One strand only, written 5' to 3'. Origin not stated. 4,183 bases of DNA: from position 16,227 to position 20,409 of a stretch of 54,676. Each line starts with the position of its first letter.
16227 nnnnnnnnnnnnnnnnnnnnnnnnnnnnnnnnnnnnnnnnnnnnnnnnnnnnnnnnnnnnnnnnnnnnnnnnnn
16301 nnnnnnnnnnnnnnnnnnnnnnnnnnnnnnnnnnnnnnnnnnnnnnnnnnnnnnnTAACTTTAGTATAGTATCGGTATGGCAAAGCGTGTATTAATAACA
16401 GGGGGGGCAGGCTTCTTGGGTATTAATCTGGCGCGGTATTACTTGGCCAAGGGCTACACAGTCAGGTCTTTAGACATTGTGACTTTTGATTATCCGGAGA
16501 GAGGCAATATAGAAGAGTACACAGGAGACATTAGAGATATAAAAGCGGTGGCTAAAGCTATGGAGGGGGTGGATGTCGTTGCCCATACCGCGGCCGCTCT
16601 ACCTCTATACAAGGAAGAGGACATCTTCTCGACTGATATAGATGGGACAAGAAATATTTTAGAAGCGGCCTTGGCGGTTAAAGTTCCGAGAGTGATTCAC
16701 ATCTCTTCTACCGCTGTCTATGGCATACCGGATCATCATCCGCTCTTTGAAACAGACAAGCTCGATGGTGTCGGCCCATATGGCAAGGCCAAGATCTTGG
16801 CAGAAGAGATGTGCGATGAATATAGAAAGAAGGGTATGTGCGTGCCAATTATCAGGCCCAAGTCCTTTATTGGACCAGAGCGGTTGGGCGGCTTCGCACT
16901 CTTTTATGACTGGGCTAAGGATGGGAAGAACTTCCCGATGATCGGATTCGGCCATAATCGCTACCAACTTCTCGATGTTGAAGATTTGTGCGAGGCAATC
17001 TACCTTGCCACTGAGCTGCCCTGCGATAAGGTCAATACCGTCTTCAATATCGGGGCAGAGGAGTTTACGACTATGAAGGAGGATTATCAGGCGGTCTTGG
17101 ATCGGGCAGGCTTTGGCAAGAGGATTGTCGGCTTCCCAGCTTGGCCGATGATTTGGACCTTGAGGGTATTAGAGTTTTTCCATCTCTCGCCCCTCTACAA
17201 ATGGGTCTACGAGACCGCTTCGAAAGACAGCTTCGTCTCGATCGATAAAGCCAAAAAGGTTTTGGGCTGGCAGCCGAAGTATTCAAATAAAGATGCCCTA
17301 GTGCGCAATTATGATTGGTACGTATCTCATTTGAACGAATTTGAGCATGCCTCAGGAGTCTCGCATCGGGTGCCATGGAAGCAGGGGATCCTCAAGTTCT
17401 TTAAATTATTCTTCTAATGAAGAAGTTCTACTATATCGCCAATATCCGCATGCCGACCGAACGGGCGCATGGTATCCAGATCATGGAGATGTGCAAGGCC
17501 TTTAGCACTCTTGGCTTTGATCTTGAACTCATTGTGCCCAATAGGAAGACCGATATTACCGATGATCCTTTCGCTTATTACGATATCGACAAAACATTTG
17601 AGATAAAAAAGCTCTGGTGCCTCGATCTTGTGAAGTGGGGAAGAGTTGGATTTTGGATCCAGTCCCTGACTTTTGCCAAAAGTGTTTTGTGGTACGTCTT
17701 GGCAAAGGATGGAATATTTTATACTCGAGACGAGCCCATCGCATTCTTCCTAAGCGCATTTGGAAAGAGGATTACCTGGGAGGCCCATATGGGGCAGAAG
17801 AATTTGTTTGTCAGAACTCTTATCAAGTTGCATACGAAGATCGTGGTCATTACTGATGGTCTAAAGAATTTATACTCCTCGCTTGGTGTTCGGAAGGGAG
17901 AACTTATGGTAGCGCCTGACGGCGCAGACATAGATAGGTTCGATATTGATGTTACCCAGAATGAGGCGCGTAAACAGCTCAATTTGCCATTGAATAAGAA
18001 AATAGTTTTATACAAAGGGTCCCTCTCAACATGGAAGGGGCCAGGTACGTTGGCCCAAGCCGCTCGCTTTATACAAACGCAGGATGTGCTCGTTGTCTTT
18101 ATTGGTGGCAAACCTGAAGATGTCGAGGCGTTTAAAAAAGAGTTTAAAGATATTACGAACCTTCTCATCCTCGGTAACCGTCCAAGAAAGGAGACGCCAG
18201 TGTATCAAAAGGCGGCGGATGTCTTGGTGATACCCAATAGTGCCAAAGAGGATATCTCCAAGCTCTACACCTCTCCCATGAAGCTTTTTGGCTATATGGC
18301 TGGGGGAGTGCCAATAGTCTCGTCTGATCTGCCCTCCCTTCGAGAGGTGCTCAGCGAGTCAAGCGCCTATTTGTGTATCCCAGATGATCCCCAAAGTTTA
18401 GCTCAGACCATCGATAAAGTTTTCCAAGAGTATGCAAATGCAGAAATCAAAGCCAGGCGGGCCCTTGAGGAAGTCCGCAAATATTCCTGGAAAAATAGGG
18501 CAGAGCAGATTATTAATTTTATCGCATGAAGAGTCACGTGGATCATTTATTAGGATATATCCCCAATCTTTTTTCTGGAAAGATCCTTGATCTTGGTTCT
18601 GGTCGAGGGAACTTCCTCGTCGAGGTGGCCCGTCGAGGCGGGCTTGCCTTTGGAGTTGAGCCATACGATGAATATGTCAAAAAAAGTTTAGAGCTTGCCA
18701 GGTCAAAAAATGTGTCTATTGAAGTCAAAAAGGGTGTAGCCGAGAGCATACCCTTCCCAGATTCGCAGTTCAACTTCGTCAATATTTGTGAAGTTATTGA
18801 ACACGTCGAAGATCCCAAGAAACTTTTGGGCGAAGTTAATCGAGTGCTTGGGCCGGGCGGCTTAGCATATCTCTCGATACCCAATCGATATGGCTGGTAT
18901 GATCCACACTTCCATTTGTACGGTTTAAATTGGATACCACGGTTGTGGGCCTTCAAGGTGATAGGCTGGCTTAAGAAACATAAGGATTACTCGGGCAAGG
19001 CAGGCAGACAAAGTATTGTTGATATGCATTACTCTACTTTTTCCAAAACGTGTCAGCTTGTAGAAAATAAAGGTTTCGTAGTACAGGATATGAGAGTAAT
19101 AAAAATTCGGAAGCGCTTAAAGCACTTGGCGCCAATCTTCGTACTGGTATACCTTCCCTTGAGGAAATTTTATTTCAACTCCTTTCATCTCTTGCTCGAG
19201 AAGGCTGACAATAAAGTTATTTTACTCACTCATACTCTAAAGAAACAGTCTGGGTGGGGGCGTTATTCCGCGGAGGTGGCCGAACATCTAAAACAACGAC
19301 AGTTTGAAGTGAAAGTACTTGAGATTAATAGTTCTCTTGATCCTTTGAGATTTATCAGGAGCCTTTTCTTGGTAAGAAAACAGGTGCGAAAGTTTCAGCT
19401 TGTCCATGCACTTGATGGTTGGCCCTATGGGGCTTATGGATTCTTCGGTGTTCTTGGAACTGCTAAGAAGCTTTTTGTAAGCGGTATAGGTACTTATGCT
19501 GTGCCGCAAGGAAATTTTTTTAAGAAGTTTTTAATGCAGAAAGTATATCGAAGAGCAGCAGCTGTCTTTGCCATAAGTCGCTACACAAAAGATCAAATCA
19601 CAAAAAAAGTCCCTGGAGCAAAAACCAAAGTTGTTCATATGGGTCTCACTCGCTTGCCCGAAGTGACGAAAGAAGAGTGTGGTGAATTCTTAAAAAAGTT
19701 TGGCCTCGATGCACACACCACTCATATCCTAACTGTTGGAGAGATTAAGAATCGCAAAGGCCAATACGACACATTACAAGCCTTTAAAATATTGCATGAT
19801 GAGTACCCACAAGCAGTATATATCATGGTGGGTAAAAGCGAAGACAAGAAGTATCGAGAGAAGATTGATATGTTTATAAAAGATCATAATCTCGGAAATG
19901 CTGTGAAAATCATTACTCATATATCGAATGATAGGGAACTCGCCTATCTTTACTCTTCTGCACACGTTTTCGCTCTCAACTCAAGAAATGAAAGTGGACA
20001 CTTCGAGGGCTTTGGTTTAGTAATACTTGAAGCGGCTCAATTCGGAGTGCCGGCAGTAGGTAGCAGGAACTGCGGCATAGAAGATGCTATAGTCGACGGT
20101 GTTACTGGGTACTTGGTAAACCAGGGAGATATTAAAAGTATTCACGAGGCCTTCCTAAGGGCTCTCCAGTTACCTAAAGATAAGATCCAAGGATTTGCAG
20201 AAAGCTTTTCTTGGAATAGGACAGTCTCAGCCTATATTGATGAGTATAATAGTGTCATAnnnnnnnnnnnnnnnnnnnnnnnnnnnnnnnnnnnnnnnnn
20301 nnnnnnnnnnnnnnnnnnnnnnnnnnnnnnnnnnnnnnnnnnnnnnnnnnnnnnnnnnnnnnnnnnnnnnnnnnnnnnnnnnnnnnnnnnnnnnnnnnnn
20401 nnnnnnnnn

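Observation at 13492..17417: Compact, translationally coupled module for a polyprenyl-phosphate-pentose donor (DPA/DPR-like pathway), its flippase and a GT-C user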

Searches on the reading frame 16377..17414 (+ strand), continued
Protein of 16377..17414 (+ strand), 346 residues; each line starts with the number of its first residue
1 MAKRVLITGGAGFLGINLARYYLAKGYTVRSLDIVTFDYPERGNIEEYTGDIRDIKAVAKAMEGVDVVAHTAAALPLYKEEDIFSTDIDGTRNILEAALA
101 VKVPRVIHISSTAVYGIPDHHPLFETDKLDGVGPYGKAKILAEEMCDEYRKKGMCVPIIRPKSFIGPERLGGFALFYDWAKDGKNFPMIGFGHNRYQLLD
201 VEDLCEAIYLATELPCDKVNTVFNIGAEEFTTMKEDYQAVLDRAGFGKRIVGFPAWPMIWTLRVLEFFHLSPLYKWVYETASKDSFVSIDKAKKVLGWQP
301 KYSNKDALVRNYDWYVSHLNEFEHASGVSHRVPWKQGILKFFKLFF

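Call 34: find_encoding_contigs(protein=P0211, flank=7000, max_places=1)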
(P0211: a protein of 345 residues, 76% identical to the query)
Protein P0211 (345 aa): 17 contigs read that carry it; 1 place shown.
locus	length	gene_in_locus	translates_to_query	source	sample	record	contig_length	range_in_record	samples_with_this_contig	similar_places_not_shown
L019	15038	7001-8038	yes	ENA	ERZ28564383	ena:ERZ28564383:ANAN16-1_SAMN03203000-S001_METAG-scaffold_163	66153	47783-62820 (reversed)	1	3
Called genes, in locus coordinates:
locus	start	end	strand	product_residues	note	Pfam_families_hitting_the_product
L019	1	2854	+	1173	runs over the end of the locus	PF00534:Glycos_transf_1, PF20706:GT4-conflict (faint), PF13692:Glyco_trans_1_4, PF00534:Glycos_transf_1, PF13692:Glyco_trans_1_4, PF00534:Glycos_transf_1, PF13692:Glyco_trans_1_4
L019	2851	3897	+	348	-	PF00534:Glycos_transf_1, PF13692:Glyco_trans_1_4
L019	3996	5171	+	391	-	PF00132:Hexapep, PF14602:Hexapep_2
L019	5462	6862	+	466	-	PF24521:Ank_KRIT1 (faint), PF12796:Ank_2, PF00023:Ank (weak), PF13637:Ank_4 (weak), PF12796:Ank_2, PF13637:Ank_4 (weak), PF00023:Ank (weak), PF13637:Ank_4 (weak), +2 more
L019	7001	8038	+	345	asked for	PF01073:3Beta_HSD, PF01370:Epimerase, PF02719:Polysacc_synt_2, PF04321:RmlD_sub_bind, PF08659:KR (faint), PF13460:NAD_binding_10, PF16363:GDP_Man_Dehyd, PF07993:NAD_binding_4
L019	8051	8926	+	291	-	PF01040:UbiA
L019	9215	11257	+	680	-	PF01464:SLT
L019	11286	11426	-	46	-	-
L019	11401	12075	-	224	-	-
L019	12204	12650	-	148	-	-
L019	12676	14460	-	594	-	PF02574:S-methyl_trans, PF02219:MTHFR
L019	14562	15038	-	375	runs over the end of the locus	PF00534:Glycos_transf_1, PF13692:Glyco_trans_1_4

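Call 38: search_solved_structures(query=window:16377-17414:+, max_evalue=1e-10)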
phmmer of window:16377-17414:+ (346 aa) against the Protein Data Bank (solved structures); distinct sequences matched with E-value up to 1e-10: 35.
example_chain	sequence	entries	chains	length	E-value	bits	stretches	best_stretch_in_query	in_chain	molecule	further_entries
6wjb_A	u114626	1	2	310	2.4e-22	82.8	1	2-237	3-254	NAD-dependent epimerase/dehydratase family protein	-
6wj9_A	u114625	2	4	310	2.2e-21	79.6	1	2-237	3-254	NAD-dependent epimerase/dehydratase family protein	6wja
1r6d_A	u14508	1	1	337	4.5e-21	78.6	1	4-245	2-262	TDP-glucose-4,6-dehydratase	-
1r66_A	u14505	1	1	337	6.7e-21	78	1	4-245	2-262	TDP-glucose-4,6-dehydratase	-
8rdg_A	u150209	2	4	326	3e-20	75.9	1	4-246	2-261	SDR family NAD(P)-dependent oxidoreductase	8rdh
3wj7_A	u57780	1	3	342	5.6e-20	75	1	5-318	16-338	Putative oxidoreductase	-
8rdi_A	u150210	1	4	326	1e-19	74.1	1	4-246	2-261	SDR family NAD(P)-dependent oxidoreductase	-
3aw9_A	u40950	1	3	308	4.3e-17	65.5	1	4-246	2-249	NAD-dependent epimerase/dehydratase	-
6bwl_A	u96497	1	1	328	5.1e-16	62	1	4-211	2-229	Pal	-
7ys8_A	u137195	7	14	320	2.5e-15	59.7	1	4-241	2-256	UDP-glucose 4-epimerase | UDP-glucose 4-epimerase along with EC 5.1.3.2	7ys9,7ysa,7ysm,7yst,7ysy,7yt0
8shh_A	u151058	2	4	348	4.8e-15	58.8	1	3-245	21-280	dTDP-glucose 4,6-dehydratase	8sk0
6jkg_A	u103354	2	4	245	5e-15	58.7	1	2-213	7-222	Sterol-4-alpha-carboxylate 3-dehydrogenase, decarboxylating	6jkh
3icp_A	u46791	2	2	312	5.1e-15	58.7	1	4-245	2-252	NAD-dependent epimerase/dehydratase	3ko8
4id9_A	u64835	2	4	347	5.4e-15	58.6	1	4-159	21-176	SHORT-CHAIN DEHYDROGENASE/REDUCTASE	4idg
6pmh_A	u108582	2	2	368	6.9e-15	58.3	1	3-318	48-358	UDP-glucose 4-epimerase related protein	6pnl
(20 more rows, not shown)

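Call 76: search_protein_families(library=pfam, proteins=[L014:14489-15928:-, L014:11396-13369:-, L015:5827-6504:-, L014:9387-9767:+], max_evalue=0.01)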
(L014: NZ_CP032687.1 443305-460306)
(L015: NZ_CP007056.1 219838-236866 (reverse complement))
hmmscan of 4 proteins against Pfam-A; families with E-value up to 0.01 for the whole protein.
L014:14489-15928:- (479 aa): 3 families
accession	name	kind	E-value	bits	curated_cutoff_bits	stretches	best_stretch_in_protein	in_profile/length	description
PF01040.23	UbiA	-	8.5e-22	78.1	34.2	1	225-447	20-235/250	UbiA prenyltransferase family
PF12710.13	HAD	-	1.1e-08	36.1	27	1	13-152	2-187/189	haloacid dehalogenase-like hydrolase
PF00702.32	Hydrolase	-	0.00028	21.8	26.4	1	13-151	5-185/191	haloacid dehalogenase-like hydrolase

L014:11396-13369:- (657 aa): 0 families

L015:5827-6504:- (225 aa): 2 families
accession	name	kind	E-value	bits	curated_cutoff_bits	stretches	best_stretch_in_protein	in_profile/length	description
PF13263.12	PHP_C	-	1e-15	57.4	21.3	1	138-188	2-56/56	PHP-associated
PF02811.25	PHP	-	2.1e-08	35.1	26.4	1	5-77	1-80/164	PHP domain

L014:9387-9767:+ (127 aa): 0 families

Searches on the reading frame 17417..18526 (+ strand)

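Call 3: search_protein_families(library=pfam, proteins=[window:17417-18526:+], max_evalue=0.01)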
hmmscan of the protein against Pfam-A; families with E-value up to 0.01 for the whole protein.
window:17417-18526:+ (370 aa): 3 families
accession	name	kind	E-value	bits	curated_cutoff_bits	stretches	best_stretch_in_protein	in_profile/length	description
PF00534.26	Glycos_transf_1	-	8.7e-19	68.1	26.4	1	181-344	2-160/172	Glycosyl transferases group 1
PF13692.12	Glyco_trans_1_4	-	5.4e-16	59.6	27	1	195-337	2-141/142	Glycosyl transferases group 1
PF13524.12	Glyco_trans_1_2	-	1.7e-06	28.5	25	1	273-366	51-143/144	Glycosyl transferase-like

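Call 4: search_protein_families(library=ncbifam, proteins=[window:17417-18526:+], max_evalue=0.01)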
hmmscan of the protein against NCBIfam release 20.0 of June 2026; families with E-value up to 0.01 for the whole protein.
window:17417-18526:+ (370 aa): 18 families
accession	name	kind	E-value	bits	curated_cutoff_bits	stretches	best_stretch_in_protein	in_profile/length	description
NF047684.1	TeichurnBiosyTuaC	equivalog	4.7e-19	68.6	550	1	130-365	157-382/391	teichuronic acid biosynthesis protein TuaC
TIGR04063.1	stp3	hypoth_equivalog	5.6e-17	61.7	442.05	1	136-360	155-383/397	TIGR04063 family PEP-CTERM/XrtA system glycosyltransferase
NF007640.0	PRK10307.1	subfamily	3.5e-16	59.1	276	1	131-350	164-384/411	WcaI family glycosyltransferase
NF012028.0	PRK15484.1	subfamily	2.3e-14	53.3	618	1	127-365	128-371/380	lipopolysaccharide N-acetylglucosaminyltransferase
NF053787.1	GlcN_PG_synth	equivalog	6.9e-14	51.5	480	1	129-366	134-353/361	N-acetylglucosaminyl phosphatidylglycerol synthase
TIGR03449.1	mycothiol_MshA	equivalog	3.9e-13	49.1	462.5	1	137-366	163-397/406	D-inositol-3-phosphate glycosyltransferase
TIGR04047.1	MSMEG_0565_glyc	hypoth_equivalog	1.9e-12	47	259.85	1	163-367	161-369/373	MSMEG_0565 family glycosyltransferase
NF047676.1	TeichurnBiosyTuaH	equivalog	1.5e-10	40.6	550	1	168-366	190-381/384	teichuronic acid biosynthesis protein TuaH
TIGR02149.1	glgA_Coryne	subfamily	1.8e-08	33.9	302.4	1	157-367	165-385/391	glycogen synthase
NF038298.1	EPS_HpsO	equivalog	3.1e-07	29.5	575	1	161-368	168-383/388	hormogonium polysaccharide biosynthesis glycosyltransferase HpsO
TIGR04007.1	wcaI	equivalog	8.4e-07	28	800.45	1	132-274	167-313/407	colanic acid biosynthesis glycosyltransferase WcaI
TIGR04157.1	glyco_rSAM_CFB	subfamily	6.7e-06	25.3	400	1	136-322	167-349/406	TIGR04157 family glycosyltransferase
NF038295.1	EPS_HpsP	equivalog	8.2e-06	25.1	550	1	164-367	179-382/388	hormogonium polysaccharide biosynthesis glycosyltransferase HpsP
NF041876.1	EPS_EpsE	equivalog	1.2e-05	24.8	400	1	155-362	179-386/389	exopolysaccharide biosynthesis GT4 family glycosyltransferase EpsE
TIGR03088.1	stp2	hypoth_equivalog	1.2e-05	24.5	409.05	1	133-361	130-362/374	TIGR03088 family PEP-CTERM/XrtA system glycosyltransferase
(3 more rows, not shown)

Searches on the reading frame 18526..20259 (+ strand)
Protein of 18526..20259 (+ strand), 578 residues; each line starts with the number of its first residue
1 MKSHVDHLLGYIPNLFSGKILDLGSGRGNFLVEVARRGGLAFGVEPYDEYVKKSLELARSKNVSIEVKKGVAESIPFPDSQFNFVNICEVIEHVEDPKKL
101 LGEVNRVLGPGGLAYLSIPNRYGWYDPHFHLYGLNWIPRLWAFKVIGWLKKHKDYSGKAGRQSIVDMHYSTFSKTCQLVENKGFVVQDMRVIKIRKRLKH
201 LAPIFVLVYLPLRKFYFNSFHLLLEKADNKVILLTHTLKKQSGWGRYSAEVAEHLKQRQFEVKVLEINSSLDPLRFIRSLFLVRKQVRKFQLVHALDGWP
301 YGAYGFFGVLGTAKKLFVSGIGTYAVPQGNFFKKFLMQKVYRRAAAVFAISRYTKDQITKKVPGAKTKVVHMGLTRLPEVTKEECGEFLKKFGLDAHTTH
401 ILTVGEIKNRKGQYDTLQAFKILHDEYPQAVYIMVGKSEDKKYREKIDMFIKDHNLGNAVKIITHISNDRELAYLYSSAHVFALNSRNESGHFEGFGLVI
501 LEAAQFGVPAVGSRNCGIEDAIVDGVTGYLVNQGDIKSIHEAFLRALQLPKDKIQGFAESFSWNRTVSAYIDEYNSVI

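Call 3: search_protein_families(library=pfam, proteins=[window:18526-20259:+], max_evalue=0.01)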
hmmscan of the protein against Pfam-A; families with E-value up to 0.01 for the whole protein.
window:18526-20259:+ (578 aa): 13 families
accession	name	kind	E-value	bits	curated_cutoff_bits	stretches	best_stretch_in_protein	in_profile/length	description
PF00534.26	Glycos_transf_1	-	4.2e-31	108.2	26.4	1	390-551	7-160/172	Glycosyl transferases group 1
PF13692.12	Glyco_trans_1_4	-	8.1e-24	84.9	27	1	400-548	3-141/142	Glycosyl transferases group 1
PF08241.18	Methyltransf_11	-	1.3e-18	67.8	21.2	1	21-115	1-94/95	Methyltransferase domain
PF13489.12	Methyltransf_23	-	4.8e-16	59.4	27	1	17-128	23-124/164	Methyltransferase domain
PF13649.12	Methyltransf_25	-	1.7e-15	57.9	27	1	20-112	1-97/97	Methyltransferase domain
PF13847.12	Methyltransf_31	-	2.7e-12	47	27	1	19-120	6-113/145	Methyltransferase domain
PF20706.3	GT4-conflict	-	4.3e-09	36.3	26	1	338-526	141-324/385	Family 4 Glycosyltransferase in conflict systems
PF08242.18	Methyltransf_12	-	1.1e-08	36.2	30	1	21-113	1-97/98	Methyltransferase domain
PF13579.12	Glyco_trans_4_4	-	2e-07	31.9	29.7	1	254-372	34-157/158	Glycosyl transferase 4-like domain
PF13439.12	Glyco_transf_4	-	2.1e-07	31.5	28.5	1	257-373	38-165/170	Glycosyltransferase Family 4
PF01209.24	Ubie_methyltran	-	1.4e-05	25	20.1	1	19-115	50-150/233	ubiE/COQ5 methyltransferase family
PF03141.22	Methyltransf_29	-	0.00041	19.5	23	1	19-119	120-220/506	Putative S-adenosyl-L-methionine-dependent methyltransferase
PF07021.18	MetW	-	0.00056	20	21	1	18-125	15-115/193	Methionine biosynthesis protein MetW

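Call 4: search_protein_families(library=ncbifam, proteins=[window:18526-20259:+], max_evalue=0.01)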
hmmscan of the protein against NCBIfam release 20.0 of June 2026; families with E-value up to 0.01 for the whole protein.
window:18526-20259:+ (578 aa): 68 families (the best 25 are shown)
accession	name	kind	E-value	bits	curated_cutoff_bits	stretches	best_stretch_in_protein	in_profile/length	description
TIGR04047.1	MSMEG_0565_glyc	hypoth_equivalog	7.6e-22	77.9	259.85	1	337-575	132-372/373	MSMEG_0565 family glycosyltransferase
NF041876.1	EPS_EpsE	equivalog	1.4e-20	73.9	400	1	341-552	159-364/389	exopolysaccharide biosynthesis GT4 family glycosyltransferase EpsE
TIGR03999.1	thiol_BshA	equivalog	5.6e-20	71.6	273.7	1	343-576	144-372/375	N-acetyl-alpha-D-glucosaminyl L-malate synthase BshA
TIGR02149.1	glgA_Coryne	subfamily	6.7e-18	65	302.4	1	336-536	137-336/391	glycogen synthase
TIGR04157.1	glyco_rSAM_CFB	subfamily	2.2e-16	59.9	400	1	338-538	164-355/406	TIGR04157 family glycosyltransferase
TIGR03449.1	mycothiol_MshA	equivalog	4.9e-15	55.3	462.5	1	387-576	209-402/406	D-inositol-3-phosphate glycosyltransferase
NF038295.1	EPS_HpsP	equivalog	1.4e-13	50.6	550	1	341-576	152-386/388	hormogonium polysaccharide biosynthesis glycosyltransferase HpsP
TIGR03088.1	stp2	hypoth_equivalog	2.4e-12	46.6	409.05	1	349-576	142-372/374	TIGR03088 family PEP-CTERM/XrtA system glycosyltransferase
TIGR01983.1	UbiG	equivalog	7.4e-12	45.1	102.95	1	14-121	47-156/228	bifunctional 2-polyprenyl-6-hydroxyphenol methylase/3-demethylubiquinol 3-O-methyltransferase UbiG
TIGR02095.1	glgA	subfamily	2.4e-11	43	328.45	1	387-576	280-476/477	glycogen/starch synthase, ADP-glucose type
NF011726.0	PRK15179.1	equivalog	5.5e-11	41.5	733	1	337-537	457-645/694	Vi polysaccharide biosynthesis protein TviE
NF041010.1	glycosy_Agl16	equivalog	5.8e-11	41.8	575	1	332-534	122-305/352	glycosylation protein Agl16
NF041139.1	TreT_Thcocales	equivalog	8.1e-11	41.3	775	1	332-535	163-365/412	trehalose synthase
NF053513.1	Gtran_IagA_BgsA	equivalog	1.1e-10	41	460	1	330-505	93-257/333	LTA glycolipid anchor biosynthesis glycosyltransferase, IagA/BgsA family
NF045667.1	MTase_DVU1556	equivalog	2.3e-10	40.3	155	1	17-117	23-120/213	DVU_1556 family methyltransferase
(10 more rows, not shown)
